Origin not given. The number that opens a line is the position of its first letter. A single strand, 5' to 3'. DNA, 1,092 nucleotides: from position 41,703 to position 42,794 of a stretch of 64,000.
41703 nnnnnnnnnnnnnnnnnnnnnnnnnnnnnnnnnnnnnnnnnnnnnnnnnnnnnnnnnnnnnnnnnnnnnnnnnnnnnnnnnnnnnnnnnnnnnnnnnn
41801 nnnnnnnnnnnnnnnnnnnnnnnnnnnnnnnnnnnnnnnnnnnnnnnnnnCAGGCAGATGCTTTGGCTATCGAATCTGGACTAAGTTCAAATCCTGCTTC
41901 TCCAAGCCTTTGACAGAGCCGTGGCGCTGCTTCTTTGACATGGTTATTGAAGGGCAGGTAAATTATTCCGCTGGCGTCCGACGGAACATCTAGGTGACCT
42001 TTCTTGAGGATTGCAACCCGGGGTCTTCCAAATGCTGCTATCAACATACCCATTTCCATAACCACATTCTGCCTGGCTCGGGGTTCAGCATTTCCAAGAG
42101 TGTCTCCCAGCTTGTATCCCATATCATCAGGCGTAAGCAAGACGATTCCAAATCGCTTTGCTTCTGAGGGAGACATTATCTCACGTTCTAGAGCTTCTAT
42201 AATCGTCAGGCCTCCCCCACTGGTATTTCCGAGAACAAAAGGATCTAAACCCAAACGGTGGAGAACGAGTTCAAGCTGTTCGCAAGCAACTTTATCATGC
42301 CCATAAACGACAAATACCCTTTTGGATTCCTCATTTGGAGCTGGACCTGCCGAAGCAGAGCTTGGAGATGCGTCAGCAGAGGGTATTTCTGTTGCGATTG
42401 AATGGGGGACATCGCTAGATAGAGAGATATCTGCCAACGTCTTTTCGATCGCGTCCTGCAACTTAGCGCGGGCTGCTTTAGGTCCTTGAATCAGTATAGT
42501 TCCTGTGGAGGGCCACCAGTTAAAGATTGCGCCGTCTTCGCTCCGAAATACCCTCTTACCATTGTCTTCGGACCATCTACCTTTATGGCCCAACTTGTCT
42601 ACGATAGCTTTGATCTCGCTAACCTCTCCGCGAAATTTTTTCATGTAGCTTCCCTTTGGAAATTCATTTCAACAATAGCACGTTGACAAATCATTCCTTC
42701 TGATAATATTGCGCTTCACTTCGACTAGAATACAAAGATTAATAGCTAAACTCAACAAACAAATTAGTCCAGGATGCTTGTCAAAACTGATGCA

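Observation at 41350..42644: Candidate two-gene defence cassette: sensor-like N-domain plus TIR-like effector, translationally coupled to RNase HI, in an AT-rich islet beside recA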

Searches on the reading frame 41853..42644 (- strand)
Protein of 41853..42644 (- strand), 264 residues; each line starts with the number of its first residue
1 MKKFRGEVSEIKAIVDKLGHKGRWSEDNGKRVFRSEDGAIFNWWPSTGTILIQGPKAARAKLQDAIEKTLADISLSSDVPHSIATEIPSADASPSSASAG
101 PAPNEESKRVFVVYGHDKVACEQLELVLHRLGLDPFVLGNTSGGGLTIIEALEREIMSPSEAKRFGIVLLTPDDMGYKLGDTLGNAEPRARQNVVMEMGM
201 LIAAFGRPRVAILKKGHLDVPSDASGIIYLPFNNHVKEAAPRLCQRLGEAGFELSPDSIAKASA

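Call 3: search_protein_families(library=pfam, proteins=[window:41853-42644:-], max_evalue=1)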
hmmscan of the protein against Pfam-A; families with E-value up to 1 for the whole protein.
window:41853-42644:- (264 aa): 1 family
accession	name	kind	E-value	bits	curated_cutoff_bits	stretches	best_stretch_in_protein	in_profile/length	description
PF10137.14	CAP12-PCTIR_TIR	-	3.8e-29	101.5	24.7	1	109-233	1-118/119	CAP12/Pycsar effector protein, TIR domain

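Call 4: search_protein_families(library=padloc, proteins=[window:41853-42644:-], max_evalue=1)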
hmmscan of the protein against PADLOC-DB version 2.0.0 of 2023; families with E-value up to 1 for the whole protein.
window:41853-42644:- (264 aa): 9 families
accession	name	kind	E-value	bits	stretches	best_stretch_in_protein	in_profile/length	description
PDLC05003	PDC-S35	-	6.5e-96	318.6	1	1-263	1-244/245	-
PDLC05006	PDC-S35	-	1.9e-54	182.5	1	8-255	3-227/231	-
PDLC05004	PDC-S35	-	3e-42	143.1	1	85-256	96-261/265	-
PDLC05005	PDC-S35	-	2.1e-40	137.1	1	96-258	107-261/264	-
PDLC05007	PDC-S35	-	1.3e-39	134.6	1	93-255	119-273/278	-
PDLC00731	Effector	-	1.6e-10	38.4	1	148-240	197-283/306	TIR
PDLC00729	Effector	-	3.6e-10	37.8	1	159-247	53-137/310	TIR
PDLC00732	Effector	-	9.5e-10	35.9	1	147-236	192-275/301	TIR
PDLC02371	PycTIR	-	2.4e-08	31.7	1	103-242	147-269/288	-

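Call 5: search_protein_families(library=ncbifam, proteins=[window:41853-42644:-], max_evalue=1)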
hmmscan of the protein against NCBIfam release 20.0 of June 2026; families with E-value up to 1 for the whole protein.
window:41853-42644:- (264 aa): 2 families
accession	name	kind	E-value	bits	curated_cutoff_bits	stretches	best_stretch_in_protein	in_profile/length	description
NF050171.1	CDNTAsCap12CFB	equivalog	9.2e-06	25.1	450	1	162-238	56-128/305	CBASS system CD-NTase-associated NAD(+) hydrolase Cap12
NF050172.1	CDNTAsCap12CFB2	equivalog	2.2e-05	23.8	450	1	164-239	56-127/312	CBASS system CD-NTase-associated NAD(+) hydrolase Cap12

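Call 9: find_homologous_proteins(query=window:41853-42644:-, max_evalue=0.001)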
Query window:41853-42644:- (264 aa): 1553 proteins with E <= 0.001 among 3331 candidates; the best 120 are listed.
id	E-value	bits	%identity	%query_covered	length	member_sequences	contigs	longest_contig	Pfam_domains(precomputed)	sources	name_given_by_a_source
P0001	9.8e-171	584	100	100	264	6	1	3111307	PF10137.15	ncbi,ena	-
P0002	4.7e-133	460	81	100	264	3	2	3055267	PF10137.15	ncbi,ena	-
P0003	7.5e-122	424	73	100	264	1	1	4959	PF10137.15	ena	-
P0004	3.2e-121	422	74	99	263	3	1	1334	PF10137.15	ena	-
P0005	2.1e-116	406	71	100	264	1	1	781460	PF10137.15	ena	-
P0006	2.5e-115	402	72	100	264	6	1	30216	PF10137.15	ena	-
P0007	3.0e-115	402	70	100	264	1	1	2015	PF10137.15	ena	-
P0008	1.9e-114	399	70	100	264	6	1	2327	PF10137.15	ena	-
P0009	4.4e-114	398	70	100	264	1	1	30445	PF10137.15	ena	-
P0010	1.0e-113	397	70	100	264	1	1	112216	PF10137.15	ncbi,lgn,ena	-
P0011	1.1e-112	394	70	100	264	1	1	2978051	PF10137.15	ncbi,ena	-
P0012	2.1e-111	390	70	100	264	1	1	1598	PF10137.15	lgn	-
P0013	3.3e-111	389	69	100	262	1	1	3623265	PF10137.15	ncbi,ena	-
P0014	4.8e-111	388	69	100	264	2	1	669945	PF10137.15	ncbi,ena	-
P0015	7.5e-111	388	70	100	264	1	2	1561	PF10137.15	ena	-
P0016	2.5e-110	386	67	100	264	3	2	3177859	PF10137.15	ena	-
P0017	3.5e-110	386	67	100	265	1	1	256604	PF10137.15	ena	-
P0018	2.3e-109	383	68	100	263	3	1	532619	PF10137.15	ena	-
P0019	8.9e-109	381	68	100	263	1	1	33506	PF10137.15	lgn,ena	-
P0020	1.4e-108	380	67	100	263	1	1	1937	PF10137.15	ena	-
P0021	1.4e-108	380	67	100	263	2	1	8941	PF10137.15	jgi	-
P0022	4.6e-108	379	68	100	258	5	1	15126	PF10137.15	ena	-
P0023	1.1e-107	377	65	100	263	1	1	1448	PF10137.15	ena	-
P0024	1.5e-107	377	66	100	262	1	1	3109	PF10137.15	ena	-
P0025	1.9e-107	377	66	100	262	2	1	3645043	PF10137.15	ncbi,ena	-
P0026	2.8e-107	376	66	100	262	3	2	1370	PF10137.15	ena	-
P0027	5.2e-107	375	68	100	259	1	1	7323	PF10137.15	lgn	-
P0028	5.5e-107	375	67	100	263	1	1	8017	PF10137.15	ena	-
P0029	8.8e-107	374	65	100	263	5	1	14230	PF10137.15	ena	-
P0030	9.1e-107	374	65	100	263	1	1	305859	PF10137.15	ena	-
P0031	1.0e-106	374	66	100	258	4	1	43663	PF10137.15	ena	-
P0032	1.2e-106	374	68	100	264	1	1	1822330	PF10137.15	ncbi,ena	-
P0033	1.3e-106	374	66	100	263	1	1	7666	PF10137.15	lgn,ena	-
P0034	2.1e-106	373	66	96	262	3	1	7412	PF10137.15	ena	-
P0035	3.1e-106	373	65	96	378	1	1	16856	PF10137.15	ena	-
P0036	6.3e-106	372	66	100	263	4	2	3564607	PF10137.15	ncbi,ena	-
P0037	7.3e-106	371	65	100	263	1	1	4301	PF10137.15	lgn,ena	-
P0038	7.4e-106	371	68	100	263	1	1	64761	PF10137.15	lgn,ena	-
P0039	2.1e-105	370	66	100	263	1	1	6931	PF10137.15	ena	-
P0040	3.1e-105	369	67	100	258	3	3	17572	PF10137.15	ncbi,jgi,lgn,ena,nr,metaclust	ncbi:MAG: nucleotide-binding protein [Chloroflexi bacterium]|nr:nucleotide-binding protein [Chlorofl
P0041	4.8e-105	369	67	100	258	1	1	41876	PF10137.15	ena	-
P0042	4.8e-105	369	63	100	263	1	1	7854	PF10137.15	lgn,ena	-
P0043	4.9e-105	369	65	98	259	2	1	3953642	PF10137.15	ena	-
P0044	7.7e-105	368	67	100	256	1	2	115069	PF10137.15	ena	-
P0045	8.9e-105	368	66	100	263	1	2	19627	PF10137.15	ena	-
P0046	1.2e-104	367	67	100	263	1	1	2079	PF10137.15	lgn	-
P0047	1.7e-104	367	65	100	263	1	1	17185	PF10137.15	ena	-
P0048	1.9e-104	367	65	100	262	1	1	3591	PF10137.15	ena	-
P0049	4.9e-104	365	65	100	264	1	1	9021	PF10137.15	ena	-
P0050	7.4e-104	365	67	100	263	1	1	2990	PF10137.15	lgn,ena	-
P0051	7.8e-104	365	65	100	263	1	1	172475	PF10137.15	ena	-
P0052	8.0e-104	365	67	100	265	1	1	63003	PF10137.15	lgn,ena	-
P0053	8.3e-104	365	65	100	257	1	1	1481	PF10137.15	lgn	-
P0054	8.6e-104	365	66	100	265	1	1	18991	PF10137.15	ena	-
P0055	1.4e-103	364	66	100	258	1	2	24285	PF10137.15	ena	-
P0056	2.0e-103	363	65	100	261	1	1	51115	PF10137.15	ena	-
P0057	3.1e-103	363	64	100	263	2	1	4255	PF10137.15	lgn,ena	-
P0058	4.9e-103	362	63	100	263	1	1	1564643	PF10137.15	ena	-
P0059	5.6e-103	362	66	100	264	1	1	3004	PF10137.15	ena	-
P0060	6.0e-103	362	64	100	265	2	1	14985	PF10137.15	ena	-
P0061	6.5e-103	362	64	100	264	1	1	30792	PF10137.15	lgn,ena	-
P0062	7.4e-103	362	63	100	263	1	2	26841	PF10137.15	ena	-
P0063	1.2e-102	361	63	100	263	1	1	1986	PF10137.15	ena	-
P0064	1.3e-102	361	65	100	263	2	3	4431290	PF10137.15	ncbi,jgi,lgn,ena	-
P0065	2.5e-102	360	66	100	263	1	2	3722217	PF10137.15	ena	-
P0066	3.8e-102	359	67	100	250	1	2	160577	PF10137.15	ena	-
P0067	4.5e-102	359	65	100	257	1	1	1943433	PF10137.15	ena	-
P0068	5.7e-102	359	65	100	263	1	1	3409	PF10137.15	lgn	-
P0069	6.4e-102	358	64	100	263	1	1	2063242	PF10137.15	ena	-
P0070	7.5e-102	358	64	100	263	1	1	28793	PF10137.15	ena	-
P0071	5.8e-101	355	64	100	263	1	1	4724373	PF10137.15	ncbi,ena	-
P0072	7.9e-101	355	68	91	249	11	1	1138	PF10137.15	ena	-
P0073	1.2e-100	354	66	100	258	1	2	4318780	PF10137.15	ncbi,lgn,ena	-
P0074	7.4e-100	352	64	100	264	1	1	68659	PF10137.15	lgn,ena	-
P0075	1.2e-99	351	62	100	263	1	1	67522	PF10137.15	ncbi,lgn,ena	-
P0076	4.1e-99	349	64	99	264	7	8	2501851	PF10137.15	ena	-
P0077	2.7e-98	347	63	100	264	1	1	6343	PF10137.15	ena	-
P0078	4.0e-98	346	62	100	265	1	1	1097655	PF10137.15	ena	-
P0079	5.1e-98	346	64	100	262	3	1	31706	PF10137.15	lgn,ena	-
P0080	5.5e-97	342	59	100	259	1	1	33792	PF10137.15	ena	-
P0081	3.4e-96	340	62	100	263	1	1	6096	PF10137.15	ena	-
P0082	7.1e-96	339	61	99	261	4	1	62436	PF10137.15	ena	-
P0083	1.4e-95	338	60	99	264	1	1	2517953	PF10137.15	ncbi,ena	-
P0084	3.4e-95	336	60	100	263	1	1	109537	PF10137.15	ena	-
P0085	3.5e-94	333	59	100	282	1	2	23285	PF10137.15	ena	-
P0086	4.3e-94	333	63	99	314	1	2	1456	PF10137.15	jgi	jgi:predicted nucleotide-binding protein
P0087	1.6e-93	331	61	100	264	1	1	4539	PF10137.15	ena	-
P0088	3.1e-92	327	63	100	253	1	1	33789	PF10137.15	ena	-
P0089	1.9e-91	324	59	100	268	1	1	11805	PF10137.15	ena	-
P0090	3.0e-91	323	62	100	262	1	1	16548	PF10137.15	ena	-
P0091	8.5e-91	322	58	100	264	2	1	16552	PF10137.15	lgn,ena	-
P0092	1.5e-90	321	60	100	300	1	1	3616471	PF10137.15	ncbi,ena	-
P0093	1.7e-90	321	57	100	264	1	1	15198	PF10137.15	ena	-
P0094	4.9e-90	320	59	100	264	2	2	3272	PF10137.15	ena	-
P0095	1.4e-89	318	59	99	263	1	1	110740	PF10137.15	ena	-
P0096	7.8e-89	316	58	99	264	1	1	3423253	PF10137.15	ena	-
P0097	5.3e-88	313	61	100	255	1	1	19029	PF10137.15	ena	-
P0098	5.4e-88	313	60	95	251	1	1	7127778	PF10137.15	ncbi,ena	-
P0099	6.5e-88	313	66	89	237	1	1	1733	PF10137.15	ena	-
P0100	1.6e-87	311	57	100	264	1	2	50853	PF10137.15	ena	-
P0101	2.3e-87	311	61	97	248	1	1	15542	PF10137.15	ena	-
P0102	3.1e-86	307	57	100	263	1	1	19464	PF10137.15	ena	-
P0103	2.3e-84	301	56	99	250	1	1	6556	PF10137.15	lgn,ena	-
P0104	1.9e-83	298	56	99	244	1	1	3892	PF10137.15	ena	-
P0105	2.1e-83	298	59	94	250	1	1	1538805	PF10137.15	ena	-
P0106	4.4e-83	297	55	100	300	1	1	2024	PF07927.18,PF10137.15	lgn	-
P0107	5.9e-83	296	58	99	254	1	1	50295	PF10137.15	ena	-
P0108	3.2e-82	294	55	99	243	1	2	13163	PF10137.15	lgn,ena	-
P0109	9.1e-81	289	56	99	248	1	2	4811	PF10137.15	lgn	-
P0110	1.5e-80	288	56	99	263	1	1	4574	PF10137.15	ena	-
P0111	2.0e-80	288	52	100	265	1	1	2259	PF10137.15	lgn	-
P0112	2.7e-80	288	56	100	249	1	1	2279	PF10137.15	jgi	jgi:predicted nucleotide-binding protein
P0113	3.3e-80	287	55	100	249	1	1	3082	PF10137.15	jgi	jgi:predicted nucleotide-binding protein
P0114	6.6e-80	286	83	59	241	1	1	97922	PF10137.15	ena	-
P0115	6.6e-80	286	53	100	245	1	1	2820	PF10137.15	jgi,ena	-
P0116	1.2e-79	285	56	99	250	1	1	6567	PF10137.15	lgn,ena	-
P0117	3.4e-79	284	53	100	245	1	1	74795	PF10137.15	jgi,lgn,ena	-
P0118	4.1e-79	284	57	99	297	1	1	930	PF10137.15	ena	-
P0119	5.1e-79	283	54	100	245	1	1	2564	PF10137.15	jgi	-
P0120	5.7e-79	283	55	100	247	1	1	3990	PF10137.15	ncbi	-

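Call 12: find_related_loci(query=A1, collection=genome_contigs, flank=6000)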
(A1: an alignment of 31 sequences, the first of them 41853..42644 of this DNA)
Query A1 (264 aa) in genome_contigs; peptide patterns used: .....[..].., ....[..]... (x = any residue, [..] = any of these).
600 stretches matched a pattern (row limit reached: there are more); 499 encode a relative of the query (tblastn E <= 1e-3); the best 80 are kept; 80 distinct loci.
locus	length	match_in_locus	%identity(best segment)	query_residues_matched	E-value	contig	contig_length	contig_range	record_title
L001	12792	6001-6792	70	1-264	9e-120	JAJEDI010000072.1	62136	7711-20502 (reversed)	MAG: Caldilineaceae bacterium isolate jk18xAbins.63 k141_811572, whole genome shotgun sequence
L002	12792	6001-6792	70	1-264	9e-119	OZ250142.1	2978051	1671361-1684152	MAG: Dehalococcoidia bacterium isolate 13a55ce7-f3ff-41cd-ba24-a08289399ae9 genome assembly, chromosome: 1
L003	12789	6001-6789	69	1-263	4e-118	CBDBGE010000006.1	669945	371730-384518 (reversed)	MAG: Dehalococcoidia bacterium isolate cbf7c279-2744-4af4-98a5-7b2d7e2e1d30 genome assembly, contig: contig_6, whole gen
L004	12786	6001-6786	69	1-264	1e-117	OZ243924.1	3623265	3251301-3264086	MAG: Dehalococcoidia bacterium isolate 8ae34c4e-956f-4af6-a887-bf289f41e209 genome assembly, chromosome: 1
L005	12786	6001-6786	66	1-264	1e-114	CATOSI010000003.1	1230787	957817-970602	MAG: uncultured Dehalococcoidia bacterium isolate 741b7de0-5fbb-4305-b724-e82bd623809b genome assembly, contig: contig_3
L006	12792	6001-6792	68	1-264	6e-114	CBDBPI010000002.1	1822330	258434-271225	MAG: Dehalococcoidia bacterium isolate 10daed5f-1fdc-4a8a-833a-0f530d489894 genome assembly, contig: contig_2, whole gen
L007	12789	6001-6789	66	1-264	1e-111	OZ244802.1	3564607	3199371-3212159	MAG: Chloroflexota bacterium isolate 0351a3fc-03c6-4ac3-ab3a-8938ce3ed692 genome assembly, chromosome: 1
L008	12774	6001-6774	67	1-264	2e-109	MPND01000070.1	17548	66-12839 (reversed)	MAG: SAR202 cluster bacterium bin90 NODE_4110_length_17548_cov_7.22829_ID_8219, whole genome shotgun sequence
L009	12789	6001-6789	64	1-264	2e-108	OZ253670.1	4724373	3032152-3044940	MAG: Dehalococcoidia bacterium isolate 155a0d70-3e07-4b03-9597-9394d1dc1036 genome assembly, chromosome: 1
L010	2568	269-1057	64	1-264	1e-112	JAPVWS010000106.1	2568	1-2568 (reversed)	MAG: Candidatus Versatilivorator vitaminiformans isolate m_rhlh7 Seq106, whole genome shotgun sequence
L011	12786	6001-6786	64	1-264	3e-105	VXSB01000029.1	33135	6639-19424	MAG: Chloroflexi bacterium isolate SB0664_bin_6 NODE_925_length_33135_cov_27.440961, whole genome shotgun sequence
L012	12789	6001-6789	60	3-264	1e-101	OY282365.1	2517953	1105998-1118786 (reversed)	MAG: uncultured Dehalococcoidia bacterium isolate fd47c038-abb2-4c05-9cdb-6b11942eec52 genome assembly, chromosome: 1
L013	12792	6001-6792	63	1-264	6e-100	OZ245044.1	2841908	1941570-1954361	MAG: Dehalococcoidia bacterium isolate 2d514a54-0524-4205-b749-13ef71272d1d genome assembly, chromosome: 1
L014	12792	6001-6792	58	1-264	3e-98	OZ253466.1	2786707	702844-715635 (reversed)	MAG: Dehalococcoidia bacterium isolate 7f7fcc17-106b-4c1d-a8d7-7cf201ad70ef genome assembly, chromosome: 1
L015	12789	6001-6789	62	1-264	7e-98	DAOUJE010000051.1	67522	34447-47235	MAG TPA_asm: Dehalococcoidia bacterium isolate S32_243 k113_3154263, whole genome shotgun sequence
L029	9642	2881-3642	49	1-264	4e-78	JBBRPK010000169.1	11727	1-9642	MAG: Verrucomicrobiota bacterium isolate La1_metabat2.433 LA1C_B2.433_k141_336437L_11727_cov_20.9485, whole genome shotg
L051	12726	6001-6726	46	1-264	1e-68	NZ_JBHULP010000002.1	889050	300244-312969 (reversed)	Hymenobacter monticola strain KCTC 42733 platanus_K_17_124_2, whole genome shotgun sequence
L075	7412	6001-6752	50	1-264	6e-65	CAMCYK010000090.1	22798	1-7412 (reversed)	MAG: Akkermansia muciniphila isolate MiE-16apr19-166 genome assembly, contig: MiE-16apr19-C4066, whole genome shotgun se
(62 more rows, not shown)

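Call 19: predict_structure(alignment_id=A1)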
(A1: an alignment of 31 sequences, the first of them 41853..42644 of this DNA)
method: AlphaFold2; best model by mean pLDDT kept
length: 264 residues; sequences in the alignment: 31
mean_pLDDT: 67.3   pTM: 0.49
mean pLDDT of the five models: 67.3, 64.1, 64.0, 63.7, 62.4
residues with pLDDT >= 90: 22; 70-90: 121; 50-70: 75; < 50: 46
segments of 3 or more residues with pLDDT < 50: 74-106, 139-146, 222-226
pLDDT, mean of each block of 10 residues (from residue 1): 80 85 87 92 89 88 85 43 26 29 48 71 77 58 46 63 76 64 56 69 78 72 53 64 78 73 67
secondary structure, 60 per line:
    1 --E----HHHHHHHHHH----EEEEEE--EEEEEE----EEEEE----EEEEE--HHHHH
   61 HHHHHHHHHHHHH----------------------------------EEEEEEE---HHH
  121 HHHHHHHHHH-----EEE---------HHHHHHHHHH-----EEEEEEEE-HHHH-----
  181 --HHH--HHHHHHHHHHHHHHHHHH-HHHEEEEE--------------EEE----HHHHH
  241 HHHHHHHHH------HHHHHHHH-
elements in order: H8-17 E22-27 E30-35 E40-44 E49-53 H56-73 E108-114 H118-130 E136-138 H148-157 E163-170 H172-175 H188-205 E210-214 E229-231 H236-249 H256-263

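Call 21: search_solved_structures(query=A1, max_evalue=1, show_alignments=2)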
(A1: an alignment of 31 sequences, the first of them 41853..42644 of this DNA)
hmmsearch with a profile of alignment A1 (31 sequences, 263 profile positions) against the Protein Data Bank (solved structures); distinct sequences matched with E-value up to 1: 5.
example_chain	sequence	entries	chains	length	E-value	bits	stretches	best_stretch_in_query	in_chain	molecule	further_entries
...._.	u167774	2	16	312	0.00013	24.7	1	163-232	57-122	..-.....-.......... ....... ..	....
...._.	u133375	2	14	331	0.0013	21.4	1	157-232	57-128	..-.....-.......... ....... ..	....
8jsj_A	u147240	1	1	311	0.0027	20.4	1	160-232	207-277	PycTIR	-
2jpu_A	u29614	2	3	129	0.26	13.9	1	9-59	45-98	Orf c02003 protein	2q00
8smq_A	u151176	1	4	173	0.49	13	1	212-240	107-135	hypothetical protein CD630_25440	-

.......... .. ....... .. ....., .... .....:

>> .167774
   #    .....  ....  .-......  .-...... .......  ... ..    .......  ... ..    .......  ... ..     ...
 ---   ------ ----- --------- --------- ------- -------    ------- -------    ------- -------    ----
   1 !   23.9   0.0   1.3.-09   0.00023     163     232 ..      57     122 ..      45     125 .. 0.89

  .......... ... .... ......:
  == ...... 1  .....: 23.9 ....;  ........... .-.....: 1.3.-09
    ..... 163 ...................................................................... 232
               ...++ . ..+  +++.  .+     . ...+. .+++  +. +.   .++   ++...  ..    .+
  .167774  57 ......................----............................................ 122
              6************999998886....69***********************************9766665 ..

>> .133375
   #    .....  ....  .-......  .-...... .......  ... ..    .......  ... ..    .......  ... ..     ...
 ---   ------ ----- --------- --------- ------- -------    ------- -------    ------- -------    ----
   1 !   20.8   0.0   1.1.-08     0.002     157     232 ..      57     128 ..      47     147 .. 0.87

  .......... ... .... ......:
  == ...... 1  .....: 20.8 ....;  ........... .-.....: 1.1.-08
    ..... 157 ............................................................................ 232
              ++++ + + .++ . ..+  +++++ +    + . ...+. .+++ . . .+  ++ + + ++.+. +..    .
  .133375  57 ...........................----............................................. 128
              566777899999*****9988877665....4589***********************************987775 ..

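Call 22: fold_search(model_id=the predicted structure, library=pdb)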
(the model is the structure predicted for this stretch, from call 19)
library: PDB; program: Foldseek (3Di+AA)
matches with E <= 10: 1537; with E <= 0.001: 8
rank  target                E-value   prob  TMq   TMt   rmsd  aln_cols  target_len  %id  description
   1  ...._B                6.3e-06  1.00  0.37  0.31   5.5       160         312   21  Cryo-EM structure of TIR-STING/c-di-GMP complex (released 2025-08-27)
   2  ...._D                6.7e-06  1.00  0.35  0.30   5.8       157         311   21  Cryo-EM structure of TIR-STING/c-di-GMP complex (released 2025-08-27)
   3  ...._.                3.0e-05  1.00  0.38  0.33   6.4       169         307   20  Cryo-EM structure of TIR-STING/c-di-GMP complex (released 2025-08-27)
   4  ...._A                3.2e-05  1.00  0.36  0.32   6.3       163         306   20  Cryo-EM structure of TIR-STING/c-di-GMP complex fiber (released 2025-08-27)
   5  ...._F                3.9e-05  1.00  0.39  0.34   5.2       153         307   20  Cryo-EM structure of TIR-STING/c-di-GMP complex fiber (released 2025-08-27)
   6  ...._B                1.3e-04  1.00  0.34  0.30   5.3       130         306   25  Cryo-EM structure of TIR-STING/c-di-GMP complex fiber (released 2025-08-27)
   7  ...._C                1.7e-04  1.00  0.33  0.29   6.7       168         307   21  Cryo-EM structure of TIR-STING/c-di-GMP complex fiber (released 2025-08-27)
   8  9ot1_E                7.2e-04  1.00  0.37  0.50   6.7       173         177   18  Helical assembly of the IL-17RA/RB/ACT1 complex (released 2025-12-17)
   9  8txr_B                1.2e-03  0.77  0.27  0.25  20.4       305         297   12  E. coli ExoVII(H238A) (released 2024-01-31)
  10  9ot1_Q                1.7e-03  1.00  0.37  0.52   6.6       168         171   20  Helical assembly of the IL-17RA/RB/ACT1 complex (released 2025-12-17)
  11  9ot1_B                3.0e-03  0.99  0.32  0.52   6.8       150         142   13  Helical assembly of the IL-17RA/RB/ACT1 complex (released 2025-12-17)
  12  8txr_A                4.4e-03  0.41  0.22  0.15  21.2       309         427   11  E. coli ExoVII(H238A) (released 2024-01-31)
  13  8txr_C                6.9e-03  0.38  0.24  0.16  19.4       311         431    9  E. coli ExoVII(H238A) (released 2024-01-31)
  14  4jen_B                1.1e-02  0.99  0.31  0.58   5.2       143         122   13  Structure of Clostridium botulinum CMP N-glycosidase, BcmB (released 2013-09-11)
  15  4dom                  1.1e-02  0.95  0.28  0.47   8.2       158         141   13  Crystal Structure of the TIR-domain of Human Myeloid Differentiation Primary Response protein (MyD88) (released 2013-04-10)
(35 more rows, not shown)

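Call 36: find_encoding_contigs(protein=P0001, flank=10000, max_places=4)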
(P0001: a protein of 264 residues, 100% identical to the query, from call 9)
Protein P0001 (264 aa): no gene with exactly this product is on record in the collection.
